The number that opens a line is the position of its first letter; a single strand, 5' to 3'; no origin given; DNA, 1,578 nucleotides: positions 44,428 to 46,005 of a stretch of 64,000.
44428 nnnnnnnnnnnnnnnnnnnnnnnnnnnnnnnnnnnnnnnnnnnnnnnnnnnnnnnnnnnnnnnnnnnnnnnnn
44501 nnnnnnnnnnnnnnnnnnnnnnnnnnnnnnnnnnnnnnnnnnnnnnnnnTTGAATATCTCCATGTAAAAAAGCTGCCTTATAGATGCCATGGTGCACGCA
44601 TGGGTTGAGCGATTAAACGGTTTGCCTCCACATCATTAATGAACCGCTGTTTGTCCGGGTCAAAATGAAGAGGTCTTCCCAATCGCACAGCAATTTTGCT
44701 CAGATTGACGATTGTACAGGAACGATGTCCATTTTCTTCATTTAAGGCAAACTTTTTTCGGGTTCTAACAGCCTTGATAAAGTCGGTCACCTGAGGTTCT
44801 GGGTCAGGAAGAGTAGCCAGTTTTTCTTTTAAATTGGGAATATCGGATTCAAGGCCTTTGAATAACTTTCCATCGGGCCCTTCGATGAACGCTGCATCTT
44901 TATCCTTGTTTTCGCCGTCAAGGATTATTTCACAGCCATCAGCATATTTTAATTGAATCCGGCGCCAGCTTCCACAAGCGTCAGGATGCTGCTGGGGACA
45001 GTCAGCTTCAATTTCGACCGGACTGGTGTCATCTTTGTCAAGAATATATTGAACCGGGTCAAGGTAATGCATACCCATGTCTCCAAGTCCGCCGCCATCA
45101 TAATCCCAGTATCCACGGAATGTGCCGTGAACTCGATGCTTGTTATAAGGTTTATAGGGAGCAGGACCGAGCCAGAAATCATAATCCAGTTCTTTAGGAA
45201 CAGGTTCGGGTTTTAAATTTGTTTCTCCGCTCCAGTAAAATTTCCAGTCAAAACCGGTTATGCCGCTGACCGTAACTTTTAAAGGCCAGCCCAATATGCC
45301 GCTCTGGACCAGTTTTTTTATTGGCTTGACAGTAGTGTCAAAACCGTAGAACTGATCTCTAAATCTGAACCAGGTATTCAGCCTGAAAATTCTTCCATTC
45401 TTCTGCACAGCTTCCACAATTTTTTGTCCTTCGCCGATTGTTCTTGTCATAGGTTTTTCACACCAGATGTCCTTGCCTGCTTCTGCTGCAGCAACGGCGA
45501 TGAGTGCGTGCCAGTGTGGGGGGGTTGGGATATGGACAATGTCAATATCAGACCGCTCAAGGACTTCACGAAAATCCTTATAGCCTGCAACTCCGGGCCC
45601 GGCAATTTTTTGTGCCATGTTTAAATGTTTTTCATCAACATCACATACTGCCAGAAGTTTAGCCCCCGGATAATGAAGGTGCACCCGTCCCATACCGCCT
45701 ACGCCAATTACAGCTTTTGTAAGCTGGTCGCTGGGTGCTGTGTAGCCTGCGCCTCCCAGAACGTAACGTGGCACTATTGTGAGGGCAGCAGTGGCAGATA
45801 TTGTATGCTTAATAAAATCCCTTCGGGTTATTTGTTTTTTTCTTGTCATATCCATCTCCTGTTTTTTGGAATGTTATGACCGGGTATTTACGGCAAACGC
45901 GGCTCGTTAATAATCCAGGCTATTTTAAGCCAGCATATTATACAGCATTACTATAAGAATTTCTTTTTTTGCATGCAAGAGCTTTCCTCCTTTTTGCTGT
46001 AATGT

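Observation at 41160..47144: Block 2 of the glycoside gene set: a 1129-aa HEAT-repeat protein with two tandem DUF1080 domains, in an operon with a third Tat-Gfo oxidoreductase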

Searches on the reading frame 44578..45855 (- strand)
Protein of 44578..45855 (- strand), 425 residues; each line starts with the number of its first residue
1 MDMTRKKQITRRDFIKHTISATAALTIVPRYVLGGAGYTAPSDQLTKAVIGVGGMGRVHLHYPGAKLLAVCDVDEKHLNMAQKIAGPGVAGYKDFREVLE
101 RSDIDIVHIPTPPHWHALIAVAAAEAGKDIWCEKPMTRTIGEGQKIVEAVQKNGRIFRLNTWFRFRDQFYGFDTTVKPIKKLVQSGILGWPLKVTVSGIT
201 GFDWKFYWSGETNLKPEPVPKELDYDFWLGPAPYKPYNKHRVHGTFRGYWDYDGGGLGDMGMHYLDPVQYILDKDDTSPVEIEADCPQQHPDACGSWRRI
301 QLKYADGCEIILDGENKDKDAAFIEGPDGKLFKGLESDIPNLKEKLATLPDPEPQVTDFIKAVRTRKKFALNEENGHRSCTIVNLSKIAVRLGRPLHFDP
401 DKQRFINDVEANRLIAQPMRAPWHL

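Call 3: search_protein_families(library=pfam, proteins=[window:44578-45855:-], max_evalue=0.01)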
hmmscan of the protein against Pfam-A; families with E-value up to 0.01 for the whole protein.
window:44578-45855:- (425 aa): 4 families
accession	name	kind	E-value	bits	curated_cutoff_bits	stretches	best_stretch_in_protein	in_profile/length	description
PF19051.5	GFO_IDH_MocA_C2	-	2.1e-146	486.6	23.3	1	173-424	2-253/254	Oxidoreductase family, C-terminal alpha/beta domain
PF01408.29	GFO_IDH_MocA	-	2.6e-20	73.8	24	1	48-159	4-118/120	Oxidoreductase family, NAD-binding Rossmann fold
PF22725.1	GFO_IDH_MocA_C3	-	2e-05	25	27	1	243-311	32-99/124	GFO/IDH/MocA C-terminal domain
PF02894.22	GFO_IDH_MocA_C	-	0.0018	18.5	22.9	0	225-292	20-83/218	Oxidoreductase family, C-terminal alpha/beta domain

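Call 31: search_solved_structures(query=window:44578-45855:-, max_evalue=0.001, show_alignments=1)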
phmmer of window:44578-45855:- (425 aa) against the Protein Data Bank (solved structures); distinct sequences matched with E-value up to 0.001: 71 (the best 60 are shown).
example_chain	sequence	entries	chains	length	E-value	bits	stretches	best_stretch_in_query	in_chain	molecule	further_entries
8tdf_A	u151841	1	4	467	7.5e-30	107.3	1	37-268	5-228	Dehydrogenase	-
8tdh_A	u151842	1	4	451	4e-26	95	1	45-268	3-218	Predicted dehydrogenases and related proteins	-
7xr9_A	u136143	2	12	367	6.7e-18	67.9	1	46-170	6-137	DgpA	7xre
9m3d_B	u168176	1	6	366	4.6e-16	61.8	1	49-174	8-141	DgpA1 from W974-1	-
3ec7_A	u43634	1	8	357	1.7e-15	59.9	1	46-195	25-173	Putative Dehydrogenase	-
4fb5_A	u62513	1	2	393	1.6e-14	56.7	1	48-212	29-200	Probable oxidoreductase protein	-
6a3f_A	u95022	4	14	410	8.7e-13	51.1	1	92-159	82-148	Putative dehydrogenase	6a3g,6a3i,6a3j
3q2i_A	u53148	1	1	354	3.5e-12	49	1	55-153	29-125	dehydrogenase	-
3cea_A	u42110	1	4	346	6.5e-12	48.2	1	44-189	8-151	Myo-inositol 2-dehydrogenase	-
4h3v_A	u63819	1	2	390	7.4e-12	48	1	92-153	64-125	Oxidoreductase domain protein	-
3ezy_A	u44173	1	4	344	7.4e-12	48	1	48-194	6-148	Dehydrogenase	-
5a02_A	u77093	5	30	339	1.3e-11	47.2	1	91-197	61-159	ALDOSE-ALDOSE OXIDOREDUCTASE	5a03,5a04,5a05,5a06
3e18_A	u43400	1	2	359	4.3e-11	45.5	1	48-168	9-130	oxidoreductase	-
9m37_A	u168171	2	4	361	2.3e-10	43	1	48-189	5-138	P581a DgpA2 and isoorientin complex structure | Gfo/Idh/MocA family protein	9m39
3q2k_A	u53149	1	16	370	3.1e-10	42.6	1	54-197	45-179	oxidoreductase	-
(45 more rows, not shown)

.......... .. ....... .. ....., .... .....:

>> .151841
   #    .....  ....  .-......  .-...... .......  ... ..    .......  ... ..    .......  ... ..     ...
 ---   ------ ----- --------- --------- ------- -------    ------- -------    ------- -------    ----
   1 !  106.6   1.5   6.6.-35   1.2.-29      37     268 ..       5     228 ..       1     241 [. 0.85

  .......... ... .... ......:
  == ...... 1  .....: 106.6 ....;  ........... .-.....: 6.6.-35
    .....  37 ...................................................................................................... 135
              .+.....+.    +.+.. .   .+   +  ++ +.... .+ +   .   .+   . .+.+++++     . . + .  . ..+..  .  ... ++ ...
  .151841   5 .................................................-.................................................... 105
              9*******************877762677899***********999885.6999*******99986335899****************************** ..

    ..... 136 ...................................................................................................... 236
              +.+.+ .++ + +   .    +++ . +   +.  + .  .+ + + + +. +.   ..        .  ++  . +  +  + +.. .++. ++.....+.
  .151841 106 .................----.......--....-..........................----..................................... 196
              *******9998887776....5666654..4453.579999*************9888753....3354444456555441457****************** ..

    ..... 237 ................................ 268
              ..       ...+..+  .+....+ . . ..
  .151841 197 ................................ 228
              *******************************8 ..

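Call 32: search_protein_families(library=ncbifam, proteins=[window:44578-45855:-], max_evalue=0.001)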
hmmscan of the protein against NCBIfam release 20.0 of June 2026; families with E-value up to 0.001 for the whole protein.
window:44578-45855:- (425 aa): 9 families
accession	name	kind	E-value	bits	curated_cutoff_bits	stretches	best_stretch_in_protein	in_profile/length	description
NF058561.1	BT_2158_fam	equivalog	1e-47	162.9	750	1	10-304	1-285/487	glycoside 3-dehydrogenase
TIGR04380.1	myo_inos_iolG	equivalog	9.6e-22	77.3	355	1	47-192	4-146/330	inositol 2-dehydrogenase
NF052479.1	LevoglcsnDh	equivalog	6.7e-18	64.5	650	1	70-160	41-130/386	levoglucosan dehydrogenase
NF040723.1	UDP-GlcNAcDh_Arch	equivalog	2.2e-17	63.5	450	1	48-190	4-140/302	UDP-N-acetylglucosamine 3-dehydrogenase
NF052679.1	InsChiInosDhIolG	equivalog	1.8e-13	50.3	540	1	48-196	6-153/343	bifunctional inositol 2-dehydrogenase/D-chiro-inositol 1-dehydrogenase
NF041392.1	XylDh_Gfo6_Halo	equivalog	8.4e-12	44.5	350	1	78-195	56-167/350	D-xylose 1-dehydrogenase Gfo6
NF058563.1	BT_2159_fam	equivalog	1.6e-08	34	650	1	48-189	4-141/350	disaccharide 3-dehydrogenase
NF008607.0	PRK11579.1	subfamily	2.4e-08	33.4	330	1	63-189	28-143/346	oxidoreductase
NF007574.0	PRK10206.1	equivalog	4.5e-06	25.9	352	1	93-189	55-144/345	oxidoreductase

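Call 73: find_related_loci(query=window:44578-45849:-, collection=metagenome_contigs, flank=5000)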
Query window:44578-45849:- (423 aa) in metagenome_contigs; peptide patterns used: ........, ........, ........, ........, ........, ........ (x = any residue, [..] = any of these).
600 stretches matched a pattern (row limit reached: there are more); 581 encode a relative of the query (tblastn E <= 1e-3); the best 80 are kept; 80 distinct loci.
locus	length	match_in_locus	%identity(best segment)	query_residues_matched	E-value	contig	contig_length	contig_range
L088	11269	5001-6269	90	1-423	0e+0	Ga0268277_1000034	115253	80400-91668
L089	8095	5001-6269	84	1-423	0e+0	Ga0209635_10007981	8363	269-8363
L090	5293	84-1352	85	1-423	0e+0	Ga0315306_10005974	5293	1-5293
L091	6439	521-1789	82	1-423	0e+0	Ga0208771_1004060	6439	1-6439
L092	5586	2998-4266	81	1-423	0e+0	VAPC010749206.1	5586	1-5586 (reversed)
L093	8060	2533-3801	82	1-423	0e+0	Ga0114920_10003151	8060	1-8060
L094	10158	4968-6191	81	1-423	0e+0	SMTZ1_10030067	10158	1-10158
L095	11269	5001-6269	78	1-423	0e+0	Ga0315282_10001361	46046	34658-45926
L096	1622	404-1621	85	1-406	0e+0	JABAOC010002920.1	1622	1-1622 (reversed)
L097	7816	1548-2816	79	1-423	0e+0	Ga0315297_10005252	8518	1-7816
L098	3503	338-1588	76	7-423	0e+0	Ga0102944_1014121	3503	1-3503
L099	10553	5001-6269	80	1-423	0e+0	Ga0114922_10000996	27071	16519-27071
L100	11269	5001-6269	77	1-423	0e+0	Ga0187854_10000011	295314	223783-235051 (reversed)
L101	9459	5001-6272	75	1-423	0e+0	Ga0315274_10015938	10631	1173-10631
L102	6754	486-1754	78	1-423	0e+0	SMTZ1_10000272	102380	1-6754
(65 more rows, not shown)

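Call 80: find_homologous_proteins(query=window:44578-45849:-, max_evalue=1e-20)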
Query window:44578-45849:- (423 aa): 8000 proteins with E <= 1e-20 among 8000 candidates; the best 120 are listed.
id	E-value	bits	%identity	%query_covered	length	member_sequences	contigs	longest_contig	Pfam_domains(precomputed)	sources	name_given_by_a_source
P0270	0.0e+0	1009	100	100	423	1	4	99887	PF01408.29,PF19051.6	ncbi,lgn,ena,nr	ncbi:MAG: Gfo/Idh/MocA family oxidoreductase [Candidatus Aminicenantes bacterium]|nr:Gfo/Idh/MocA fa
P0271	1.0e-295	999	99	100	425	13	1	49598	PF01408.29,PF19051.6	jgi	-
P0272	2.5e-273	925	91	100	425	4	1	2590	PF01408.29,PF19051.6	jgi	-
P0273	1.6e-272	922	90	100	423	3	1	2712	PF01408.29,PF19051.6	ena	-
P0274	1.4e-271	919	90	100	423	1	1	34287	PF01408.29,PF19051.6,PF22725.2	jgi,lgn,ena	-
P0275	1.9e-271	919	90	100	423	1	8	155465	PF01408.29,PF19051.6,PF22725.2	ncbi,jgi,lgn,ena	-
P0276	5.6e-271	917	90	100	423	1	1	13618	PF01408.29,PF19051.6,PF22725.2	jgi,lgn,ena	-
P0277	6.9e-271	917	90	100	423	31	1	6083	PF01408.29,PF19051.6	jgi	-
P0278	1.4e-270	916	90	100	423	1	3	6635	PF01408.29,PF19051.6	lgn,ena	-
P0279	1.5e-270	916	90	100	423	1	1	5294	PF01408.29,PF19051.6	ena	-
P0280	1.5e-270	916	90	100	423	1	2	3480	PF01408.29,PF19051.6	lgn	-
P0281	1.6e-270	915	90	100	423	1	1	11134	PF01408.29,PF19051.6,PF22725.2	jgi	-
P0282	2.4e-270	915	90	100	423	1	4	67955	PF01408.29,PF19051.6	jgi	-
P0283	2.8e-270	915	90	100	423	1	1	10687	PF01408.29,PF19051.6,PF22725.2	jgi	-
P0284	3.3e-270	914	90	100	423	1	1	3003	PF01408.29,PF19051.6,PF22725.2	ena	-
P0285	3.5e-270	914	90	100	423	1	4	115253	PF01408.29,PF19051.6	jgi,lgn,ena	-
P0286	5.7e-270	914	90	100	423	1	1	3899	PF01408.29,PF19051.6,PF22725.2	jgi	-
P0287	5.9e-270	914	89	100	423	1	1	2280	PF01408.29,PF19051.6,PF22725.2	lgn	-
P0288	1.1e-269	913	90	100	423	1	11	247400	PF01408.29,PF19051.6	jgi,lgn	-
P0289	3.5e-269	911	90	100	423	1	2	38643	PF01408.29,PF19051.6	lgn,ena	-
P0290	9.7e-269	910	89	100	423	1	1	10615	PF01408.29,PF19051.6,PF22725.2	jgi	-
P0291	9.9e-269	910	89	100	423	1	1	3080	PF01408.29,PF19051.6,PF22725.2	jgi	-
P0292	4.1e-268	908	89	100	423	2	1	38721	PF01408.29,PF19051.6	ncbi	-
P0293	7.1e-268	907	89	100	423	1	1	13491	PF01408.29,PF19051.6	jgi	-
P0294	1.4e-267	906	88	100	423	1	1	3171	PF01408.29,PF19051.6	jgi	-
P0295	3.0e-267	905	88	100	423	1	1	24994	PF01408.29,PF19051.6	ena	-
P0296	1.0e-266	903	88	100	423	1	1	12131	PF01408.29,PF19051.6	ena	-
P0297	1.6e-266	902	88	100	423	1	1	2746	PF01408.29,PF19051.6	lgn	-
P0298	2.4e-258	875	86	100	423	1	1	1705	PF01408.29,PF19051.6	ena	-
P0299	3.9e-257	871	86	100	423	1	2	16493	PF01408.29,PF19051.6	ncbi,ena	-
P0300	6.9e-255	864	84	100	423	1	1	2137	PF01408.29,PF19051.6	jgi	jgi:predicted dehydrogenase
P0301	4.9e-253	858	85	99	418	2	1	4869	PF01408.29,PF19051.6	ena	-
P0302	1.2e-252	857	83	100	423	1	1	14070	PF01408.29,PF19051.6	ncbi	ncbi:MAG: Gfo/Idh/MocA family oxidoreductase [Candidatus Aminicenantes bacterium]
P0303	1.2e-252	857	83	100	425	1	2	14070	PF01408.29,PF19051.6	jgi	jgi:predicted dehydrogenase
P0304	1.7e-252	856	84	100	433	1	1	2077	PF01408.29,PF19051.6,PF22725.2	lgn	-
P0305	1.9e-252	856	84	100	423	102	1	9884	PF01408.29,PF19051.6,PF22725.2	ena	-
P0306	4.6e-252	855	84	100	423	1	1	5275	PF01408.29,PF19051.6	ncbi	-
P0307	3.4e-251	852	84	100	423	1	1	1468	PF01408.29,PF19051.6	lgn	-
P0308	3.8e-251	852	83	100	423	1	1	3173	PF01408.29,PF19051.6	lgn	-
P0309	5.1e-251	851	83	100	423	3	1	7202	PF01408.29,PF19051.6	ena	-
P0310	6.9e-251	851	84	100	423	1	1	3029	PF01408.29,PF19051.6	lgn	-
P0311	1.6e-250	850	84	100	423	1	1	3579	PF01408.29,PF19051.6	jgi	jgi:predicted dehydrogenase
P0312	4.0e-250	848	83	100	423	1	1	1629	PF01408.29,PF19051.6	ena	-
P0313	4.1e-250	848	83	100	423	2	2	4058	PF01408.29,PF19051.6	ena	-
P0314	6.2e-250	848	83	100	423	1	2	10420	PF01408.29,PF19051.6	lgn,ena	-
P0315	7.0e-250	847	83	100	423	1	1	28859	PF01408.29,PF19051.6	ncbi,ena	-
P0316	7.7e-250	847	83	100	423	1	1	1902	PF01408.29,PF19051.6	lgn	-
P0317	1.2e-249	847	83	100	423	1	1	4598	PF01408.29,PF19051.6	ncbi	-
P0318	2.4e-249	846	82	100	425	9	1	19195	PF01408.29,PF19051.6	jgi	jgi:predicted dehydrogenase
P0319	3.6e-249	845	84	99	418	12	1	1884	PF01408.29,PF19051.6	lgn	-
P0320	4.7e-249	845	82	100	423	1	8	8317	PF01408.29,PF19051.6,PF22725.2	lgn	-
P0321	4.7e-249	845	82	100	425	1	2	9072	PF01408.29,PF19051.6,PF22725.2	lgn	-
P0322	8.9e-249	844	83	100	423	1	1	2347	PF01408.29,PF19051.6,PF22725.2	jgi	jgi:predicted dehydrogenase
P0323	9.5e-249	844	83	100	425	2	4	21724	PF01408.29,PF19051.6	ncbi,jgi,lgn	-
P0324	9.9e-249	844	82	100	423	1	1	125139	PF01408.29,PF19051.6,PF22725.2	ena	-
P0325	1.0e-248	844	82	100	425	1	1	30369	PF01408.29,PF19051.6,PF22725.2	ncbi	-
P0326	1.7e-248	843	82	100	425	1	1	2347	PF01408.29,PF19051.6,PF22725.2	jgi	jgi:predicted dehydrogenase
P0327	2.1e-248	843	82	100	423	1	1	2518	PF01408.29,PF19051.6,PF22725.2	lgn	-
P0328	3.7e-248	842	82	100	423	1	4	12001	PF01408.29,PF19051.6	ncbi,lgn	ncbi:MAG: Gfo/Idh/MocA family oxidoreductase [Candidatus Aminicenantaceae bacterium]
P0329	3.7e-248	842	82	100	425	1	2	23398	PF01408.29,PF19051.6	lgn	-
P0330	5.2e-248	841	82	100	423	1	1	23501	PF01408.29,PF19051.6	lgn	-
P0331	6.6e-248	841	81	100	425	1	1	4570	PF01408.29,PF19051.6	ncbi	-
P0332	1.8e-247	840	82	100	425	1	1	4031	PF01408.29,PF19051.6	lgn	-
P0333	2.6e-247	839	82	100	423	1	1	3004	PF01408.29,PF19051.6,PF22725.2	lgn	-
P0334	3.0e-247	839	81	100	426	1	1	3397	PF01408.29,PF19051.6,PF22725.2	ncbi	-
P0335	4.3e-247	838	82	100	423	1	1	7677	PF01408.29,PF19051.6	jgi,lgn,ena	-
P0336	6.5e-247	838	80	100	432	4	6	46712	PF01408.29,PF19051.6,PF22725.2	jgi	jgi:myo-inositol 2-dehydrogenase/D-chiro-inositol 1-dehydrogenase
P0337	1.8e-246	836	81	100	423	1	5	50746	PF01408.29,PF19051.6,PF22725.2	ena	-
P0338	2.1e-246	836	82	100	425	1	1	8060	PF01408.29,PF19051.6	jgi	-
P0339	2.4e-246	836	81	100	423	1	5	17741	PF01408.29,PF19051.6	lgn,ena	-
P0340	2.6e-246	836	81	100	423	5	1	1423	PF01408.29,PF19051.6,PF22725.2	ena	-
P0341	2.8e-246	836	81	100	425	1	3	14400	PF01408.29,PF19051.6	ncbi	-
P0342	3.2e-246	835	82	100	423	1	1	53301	PF01408.29,PF19051.6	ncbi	-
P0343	4.4e-246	835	81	100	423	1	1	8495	PF01408.29,PF19051.6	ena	-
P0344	4.6e-246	835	81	100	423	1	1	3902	PF01408.29,PF19051.6,PF22725.2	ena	-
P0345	4.6e-246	835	81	100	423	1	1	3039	PF01408.29,PF19051.6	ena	-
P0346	4.8e-246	835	80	100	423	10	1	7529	PF01408.29,PF19051.6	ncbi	-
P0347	8.1e-246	834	81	100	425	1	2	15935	PF01408.29,PF19051.6,PF22725.2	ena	-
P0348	8.3e-246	834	81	100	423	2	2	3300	PF01408.29,PF19051.6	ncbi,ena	-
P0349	9.6e-246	834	81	100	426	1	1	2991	PF01408.29,PF19051.6,PF22725.2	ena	-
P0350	3.5e-245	832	81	100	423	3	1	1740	PF01408.29,PF19051.6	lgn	-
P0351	6.2e-245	831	80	100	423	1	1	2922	PF01408.29,PF19051.6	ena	-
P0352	6.9e-245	831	81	99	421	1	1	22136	PF01408.29,PF19051.6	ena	-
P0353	7.0e-245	831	81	100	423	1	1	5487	PF01408.29,PF19051.6,PF22725.2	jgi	-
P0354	7.2e-245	831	81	100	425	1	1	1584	PF01408.29,PF19051.6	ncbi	-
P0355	7.8e-245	831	81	100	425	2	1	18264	PF01408.29,PF19051.6,PF22725.2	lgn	-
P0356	1.0e-244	830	81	100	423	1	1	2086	PF01408.29,PF19051.6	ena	-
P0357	1.3e-244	830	81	100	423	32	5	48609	PF01408.29,PF19051.6,PF22725.2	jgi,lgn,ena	-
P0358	1.3e-244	830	80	100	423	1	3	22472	PF01408.29,PF19051.6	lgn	-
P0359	1.7e-244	830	82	100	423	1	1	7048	PF01408.29,PF19051.6,PF22725.2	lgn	-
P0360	1.7e-244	830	80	100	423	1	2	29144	PF01408.29,PF19051.6,PF22725.2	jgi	-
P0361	1.7e-244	830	80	100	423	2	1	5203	PF01408.29,PF19051.6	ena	-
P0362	2.8e-244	829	81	100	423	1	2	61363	PF01408.29,PF19051.6,PF22725.2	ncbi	ncbi:Gfo/Idh/MocA family oxidoreductase [Acidobacteriota bacterium]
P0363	3.4e-244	829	81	99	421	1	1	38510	PF01408.29,PF19051.6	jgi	-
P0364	6.9e-244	828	79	100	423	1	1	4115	PF01408.29,PF19051.6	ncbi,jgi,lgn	-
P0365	8.3e-244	827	80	100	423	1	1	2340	PF01408.29,PF19051.6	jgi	-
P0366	9.2e-244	827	79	100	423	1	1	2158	PF01408.29,PF19051.6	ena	-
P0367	1.6e-243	826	80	99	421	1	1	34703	PF01408.29,PF19051.6,PF22725.2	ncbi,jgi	jgi:predicted dehydrogenase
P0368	2.8e-243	826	80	99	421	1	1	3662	PF01408.29,PF19051.6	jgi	jgi:myo-inositol 2-dehydrogenase/D-chiro-inositol 1-dehydrogenase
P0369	2.9e-243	826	80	99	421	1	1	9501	PF01408.29,PF19051.6,PF22725.2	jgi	jgi:predicted dehydrogenase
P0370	5.9e-243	825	79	100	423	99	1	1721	PF01408.29,PF19051.6,PF22725.2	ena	-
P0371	6.8e-243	824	81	100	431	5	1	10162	PF01408.29,PF19051.6,PF10518.15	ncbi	-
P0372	8.6e-243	824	80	100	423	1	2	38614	PF01408.29,PF19051.6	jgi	jgi:predicted dehydrogenase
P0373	1.7e-242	823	79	100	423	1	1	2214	PF01408.29,PF19051.6,PF22725.2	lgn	-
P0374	1.7e-242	823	79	100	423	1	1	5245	PF01408.29,PF19051.6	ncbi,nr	ncbi:MAG: Gfo/Idh/MocA family oxidoreductase [Candidatus Aminicenantes bacterium]|nr:Gfo/Idh/MocA fa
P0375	2.0e-242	823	80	99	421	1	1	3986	PF01408.29,PF19051.6,PF22725.2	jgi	jgi:predicted dehydrogenase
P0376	2.3e-242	823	80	99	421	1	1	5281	PF01408.29,PF19051.6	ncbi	-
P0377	2.5e-242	823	80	100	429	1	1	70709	PF01408.29,PF19051.6,PF22725.2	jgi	jgi:predicted dehydrogenase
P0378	3.5e-242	822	80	99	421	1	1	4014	PF01408.29,PF19051.6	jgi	jgi:predicted dehydrogenase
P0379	3.9e-242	822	79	100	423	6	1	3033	PF01408.29,PF19051.6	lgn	-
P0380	4.1e-242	822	79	100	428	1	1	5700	PF01408.29,PF19051.6,PF22725.2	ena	-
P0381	4.3e-242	822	80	100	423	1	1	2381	PF01408.29,PF19051.6,PF22725.2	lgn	-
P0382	4.3e-242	822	80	100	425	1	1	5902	PF01408.29,PF19051.6,PF22725.2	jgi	jgi:myo-inositol 2-dehydrogenase/D-chiro-inositol 1-dehydrogenase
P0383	6.0e-242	821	80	99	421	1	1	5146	PF01408.29,PF19051.6,PF22725.2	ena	-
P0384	6.6e-242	821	80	99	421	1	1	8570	PF01408.29,PF19051.6,PF22725.2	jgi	jgi:myo-inositol 2-dehydrogenase/D-chiro-inositol 1-dehydrogenase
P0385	7.2e-242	821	80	100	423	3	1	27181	PF01408.29,PF19051.6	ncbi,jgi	-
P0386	1.0e-241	821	80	100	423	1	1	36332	PF01408.29,PF19051.6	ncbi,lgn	-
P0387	1.6e-241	820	79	99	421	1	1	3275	PF01408.29,PF19051.6,PF22725.2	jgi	jgi:myo-inositol 2-dehydrogenase/D-chiro-inositol 1-dehydrogenase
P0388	2.5e-241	819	80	100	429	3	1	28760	PF01408.29,PF19051.6,PF22725.2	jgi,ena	-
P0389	2.5e-241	819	79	100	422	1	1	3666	PF01408.29,PF19051.6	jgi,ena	-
